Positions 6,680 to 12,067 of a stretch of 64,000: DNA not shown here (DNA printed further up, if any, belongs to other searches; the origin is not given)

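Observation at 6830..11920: Orphan TPS-domain exoprotein whose passenger is a PbH1/CASH beta-helix rather than classical FHA repeats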

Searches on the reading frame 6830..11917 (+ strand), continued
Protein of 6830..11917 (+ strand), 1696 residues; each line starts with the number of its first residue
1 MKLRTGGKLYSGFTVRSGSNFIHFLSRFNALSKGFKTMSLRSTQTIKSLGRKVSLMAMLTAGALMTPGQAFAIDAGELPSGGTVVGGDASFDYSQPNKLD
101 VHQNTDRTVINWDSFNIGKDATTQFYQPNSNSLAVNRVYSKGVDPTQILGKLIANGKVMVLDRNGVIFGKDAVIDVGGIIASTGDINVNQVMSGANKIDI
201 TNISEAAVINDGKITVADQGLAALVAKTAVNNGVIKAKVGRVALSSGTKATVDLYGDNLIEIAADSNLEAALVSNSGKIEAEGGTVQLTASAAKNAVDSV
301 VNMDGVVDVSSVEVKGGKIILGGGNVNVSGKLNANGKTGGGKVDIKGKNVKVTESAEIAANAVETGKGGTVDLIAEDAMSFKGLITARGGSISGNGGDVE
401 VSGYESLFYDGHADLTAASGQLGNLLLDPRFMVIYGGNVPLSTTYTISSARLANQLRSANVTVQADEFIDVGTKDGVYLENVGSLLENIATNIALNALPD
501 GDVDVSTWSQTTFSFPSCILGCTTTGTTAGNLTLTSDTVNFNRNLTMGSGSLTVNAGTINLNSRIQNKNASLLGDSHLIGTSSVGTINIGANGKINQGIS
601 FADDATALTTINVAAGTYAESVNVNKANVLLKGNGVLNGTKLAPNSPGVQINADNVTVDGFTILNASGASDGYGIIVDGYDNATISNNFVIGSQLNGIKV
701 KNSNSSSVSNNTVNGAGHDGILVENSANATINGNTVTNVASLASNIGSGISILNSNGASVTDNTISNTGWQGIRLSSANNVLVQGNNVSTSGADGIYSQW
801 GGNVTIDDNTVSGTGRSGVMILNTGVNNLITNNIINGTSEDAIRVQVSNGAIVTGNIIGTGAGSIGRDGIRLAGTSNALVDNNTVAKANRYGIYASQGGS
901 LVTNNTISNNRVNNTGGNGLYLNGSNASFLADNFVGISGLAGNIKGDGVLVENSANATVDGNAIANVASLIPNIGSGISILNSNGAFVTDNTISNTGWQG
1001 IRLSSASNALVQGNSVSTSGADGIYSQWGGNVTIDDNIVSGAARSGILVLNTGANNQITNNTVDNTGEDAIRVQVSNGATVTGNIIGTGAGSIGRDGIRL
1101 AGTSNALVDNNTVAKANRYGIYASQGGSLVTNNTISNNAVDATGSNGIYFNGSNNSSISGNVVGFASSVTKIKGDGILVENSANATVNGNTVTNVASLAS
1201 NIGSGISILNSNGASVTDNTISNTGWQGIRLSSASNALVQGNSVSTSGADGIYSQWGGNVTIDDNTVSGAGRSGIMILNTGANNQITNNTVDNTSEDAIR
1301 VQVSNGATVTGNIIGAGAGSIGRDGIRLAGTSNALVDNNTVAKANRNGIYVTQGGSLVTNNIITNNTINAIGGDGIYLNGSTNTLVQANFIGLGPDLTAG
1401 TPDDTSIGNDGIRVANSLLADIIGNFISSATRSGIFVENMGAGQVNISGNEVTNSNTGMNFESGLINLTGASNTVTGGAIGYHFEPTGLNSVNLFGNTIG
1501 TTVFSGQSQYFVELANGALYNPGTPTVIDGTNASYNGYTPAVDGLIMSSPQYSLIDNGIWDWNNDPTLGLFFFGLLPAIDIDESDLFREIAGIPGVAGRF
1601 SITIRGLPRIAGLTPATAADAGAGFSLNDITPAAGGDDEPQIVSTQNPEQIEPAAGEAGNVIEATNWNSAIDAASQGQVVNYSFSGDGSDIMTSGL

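Call 14: find_encoding_contigs(protein=P0002, flank=10000, max_places=3)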
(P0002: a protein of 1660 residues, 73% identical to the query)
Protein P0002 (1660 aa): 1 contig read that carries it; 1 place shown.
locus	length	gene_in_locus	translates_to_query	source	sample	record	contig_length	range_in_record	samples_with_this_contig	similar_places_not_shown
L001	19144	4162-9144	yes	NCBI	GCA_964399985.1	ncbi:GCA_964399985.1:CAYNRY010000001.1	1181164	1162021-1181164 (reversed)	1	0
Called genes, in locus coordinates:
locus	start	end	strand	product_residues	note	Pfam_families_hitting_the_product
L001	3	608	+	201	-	?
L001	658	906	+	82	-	-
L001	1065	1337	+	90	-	PF11387:DUF2795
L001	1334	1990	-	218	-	PF00702:Hydrolase (weak), PF13419:HAD_2 (faint)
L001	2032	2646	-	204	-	PF18306:LDcluster4, PF03641:Lysine_decarbox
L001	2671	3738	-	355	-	-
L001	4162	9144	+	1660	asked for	PF13229:Beta_helix, PF05048:NosD, PF13229:Beta_helix, PF05048:NosD, PF13229:Beta_helix, PF05048:NosD, PF13229:Beta_helix, PF05048:NosD, +1 more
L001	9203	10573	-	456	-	PF02397:Bac_transf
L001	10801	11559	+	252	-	PF14099:Polysacc_lyase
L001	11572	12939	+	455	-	PF10082:BBP2_2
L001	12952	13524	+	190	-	PF02563:Poly_export, PF10531:SLBB, PF22461:SLBB_2 (weak)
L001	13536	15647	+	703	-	PF02706:Wzz, PF01656:CbiA (faint), PF09140:MipZ (faint), PF13614:AAA_31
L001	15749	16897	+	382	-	PF04932:Wzy_C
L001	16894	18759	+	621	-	PF01757:Acyl_transf_3, PF19040:SGNH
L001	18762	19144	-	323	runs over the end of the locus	PF00535:Glycos_transf_2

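Call 15: find_encoding_contigs(protein=P0004, flank=10000, max_places=2)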
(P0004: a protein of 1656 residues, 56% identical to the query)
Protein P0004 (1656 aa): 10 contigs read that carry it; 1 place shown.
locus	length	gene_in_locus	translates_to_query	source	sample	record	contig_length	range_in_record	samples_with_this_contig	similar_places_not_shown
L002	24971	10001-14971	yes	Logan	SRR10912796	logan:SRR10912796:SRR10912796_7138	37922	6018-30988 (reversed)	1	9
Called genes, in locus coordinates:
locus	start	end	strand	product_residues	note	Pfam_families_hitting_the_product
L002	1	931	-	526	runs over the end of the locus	PF00239:Resolvase, PF07508:Recombinase (weak), PF13408:Zn_ribbon_recom (faint)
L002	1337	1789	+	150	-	-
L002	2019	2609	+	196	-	-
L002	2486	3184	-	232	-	PF00563:EAL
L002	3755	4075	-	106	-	-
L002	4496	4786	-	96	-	PF18932:DUF5681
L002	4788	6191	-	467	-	PF02195:ParB_N (weak), PF01555:N6_N4_Mtase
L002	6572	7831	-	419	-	PF12728:HTH_17 (faint), PF00589:Phage_integrase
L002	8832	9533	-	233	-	-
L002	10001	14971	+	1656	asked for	PF13229:Beta_helix (weak), PF05048:NosD (weak), PF13229:Beta_helix, PF05048:NosD, PF13229:Beta_helix, PF05048:NosD, PF13229:Beta_helix, PF13229:Beta_helix, +1 more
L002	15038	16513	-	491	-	PF02397:Bac_transf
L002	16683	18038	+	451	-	PF10082:BBP2_2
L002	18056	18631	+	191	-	PF02563:Poly_export, PF10531:SLBB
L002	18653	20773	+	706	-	PF02706:Wzz, PF01656:CbiA (faint), PF13807:GNVR (faint), PF13614:AAA_31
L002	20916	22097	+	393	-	PF04932:Wzy_C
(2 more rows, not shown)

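Call 16: find_encoding_contigs(protein=P0007, flank=10000, max_places=2)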
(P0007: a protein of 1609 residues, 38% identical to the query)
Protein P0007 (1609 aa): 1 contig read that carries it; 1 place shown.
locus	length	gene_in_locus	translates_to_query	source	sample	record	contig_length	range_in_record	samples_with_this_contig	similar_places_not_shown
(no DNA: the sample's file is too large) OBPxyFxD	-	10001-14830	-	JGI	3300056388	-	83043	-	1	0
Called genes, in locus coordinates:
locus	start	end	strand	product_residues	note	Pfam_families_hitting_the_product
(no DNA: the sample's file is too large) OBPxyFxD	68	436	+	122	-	-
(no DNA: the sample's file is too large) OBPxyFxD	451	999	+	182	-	PF00293:NUDIX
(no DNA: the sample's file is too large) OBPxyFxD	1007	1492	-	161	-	PF00156:Pribosyltran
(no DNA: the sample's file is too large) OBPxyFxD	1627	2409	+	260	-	PF06764:DUF1223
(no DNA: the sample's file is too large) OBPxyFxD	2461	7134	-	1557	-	PF21075:GDH_ACT1, PF21073:GDH_HM1, PF21076:GDH_ACT2, PF21079:GDH_HM2, PF21077:GDH_ACT3, PF21078:GDH_HM3, PF05088:Bac_GDH_CD, PF21074:GDH_C, +1 more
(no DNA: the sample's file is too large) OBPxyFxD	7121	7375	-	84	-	-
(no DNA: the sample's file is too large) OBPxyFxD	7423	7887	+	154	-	PF02586:SRAP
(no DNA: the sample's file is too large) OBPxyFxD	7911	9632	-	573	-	PF08479:POTRA_2, PF03865:ShlB, PF01103:Omp85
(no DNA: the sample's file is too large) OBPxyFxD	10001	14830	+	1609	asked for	PF05860:TPS, PF05048:NosD, PF13229:Beta_helix, PF05048:NosD, PF13229:Beta_helix, PF05048:NosD, PF13229:Beta_helix, PF13229:Beta_helix, +1 more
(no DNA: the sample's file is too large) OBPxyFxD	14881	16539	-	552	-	PF13231:PMT_2 (weak)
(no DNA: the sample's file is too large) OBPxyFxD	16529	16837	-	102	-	PF07578:LAB_N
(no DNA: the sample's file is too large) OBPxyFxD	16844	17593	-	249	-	PF00535:Glycos_transf_2, PF13641:Glyco_tranf_2_3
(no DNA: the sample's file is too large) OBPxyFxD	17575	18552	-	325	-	PF01544:CorA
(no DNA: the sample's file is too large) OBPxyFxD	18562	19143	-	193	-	PF00578:AhpC-TSA, PF08534:Redoxin, PF00085:Thioredoxin, PF13905:Thioredoxin_8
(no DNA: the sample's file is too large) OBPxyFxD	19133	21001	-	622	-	PF01578:Cytochrom_C_asm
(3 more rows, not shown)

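Call 17: find_encoding_contigs(protein=P0020, flank=10000, max_places=2)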
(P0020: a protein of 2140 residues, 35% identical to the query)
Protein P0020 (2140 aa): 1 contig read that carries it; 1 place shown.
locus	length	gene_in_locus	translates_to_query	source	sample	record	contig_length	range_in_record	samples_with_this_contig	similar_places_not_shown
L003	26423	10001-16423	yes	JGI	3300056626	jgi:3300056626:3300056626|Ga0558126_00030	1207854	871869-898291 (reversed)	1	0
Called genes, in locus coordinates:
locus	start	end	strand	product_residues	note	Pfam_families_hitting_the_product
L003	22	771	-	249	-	-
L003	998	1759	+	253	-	PF01209:Ubie_methyltran, PF03848:TehB, PF02353:CMAS, PF13489:Methyltransf_23, PF05175:MTS, PF13847:Methyltransf_31, PF08241:Methyltransf_11, PF08242:Methyltransf_12, +2 more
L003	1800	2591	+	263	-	-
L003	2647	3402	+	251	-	PF00106:adh_short, PF08659:KR, PF13460:NAD_binding_10 (weak), PF13561:adh_short_C2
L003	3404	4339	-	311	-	-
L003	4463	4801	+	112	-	-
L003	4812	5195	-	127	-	-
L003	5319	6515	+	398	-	PF03453:MoeA_N, PF00994:MoCF_biosynth, PF03454:MoeA_C (weak)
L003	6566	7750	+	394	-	PF03486:HI0933_like, PF22780:HI0933_like_1st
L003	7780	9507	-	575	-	PF08479:POTRA_2, PF03865:ShlB, PF01103:Omp85 (weak)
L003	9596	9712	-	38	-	-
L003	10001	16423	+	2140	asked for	PF05860:TPS, PF05048:NosD, PF13229:Beta_helix, PF05048:NosD, PF13229:Beta_helix, PF05048:NosD, PF13229:Beta_helix, PF05048:NosD, +7 more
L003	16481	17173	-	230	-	-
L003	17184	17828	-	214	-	PF03193:RsgA_GTPase (faint), PF00350:Dynamin_N (faint), PF01926:MMR_HSR1, PF02421:FeoB_N, PF00009:GTP_EFTU (weak)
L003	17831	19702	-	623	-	PF14849:YidC_periplas, PF02096:60KD_IMP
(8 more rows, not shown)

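Call 24: search_solved_structures(query=window:6941-11917:+, max_evalue=0.01)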
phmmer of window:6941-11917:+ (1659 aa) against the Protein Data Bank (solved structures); distinct sequences matched with E-value up to 0.01: 5.
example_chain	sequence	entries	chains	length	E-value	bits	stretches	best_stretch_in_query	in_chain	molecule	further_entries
8vba_A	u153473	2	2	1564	1.1e-48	169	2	10-327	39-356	EtpA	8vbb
8cpk_A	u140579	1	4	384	1.7e-46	161.7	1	41-328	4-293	EtpA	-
4i84_A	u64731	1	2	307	1.9e-31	111.8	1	40-316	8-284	Heme/hemopexin-binding protein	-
4rm6_A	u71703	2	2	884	4.7e-30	107.2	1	38-316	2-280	Heme/hemopexin-binding protein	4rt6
2odl_A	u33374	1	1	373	5.5e-21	77.1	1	46-373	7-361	Adhesin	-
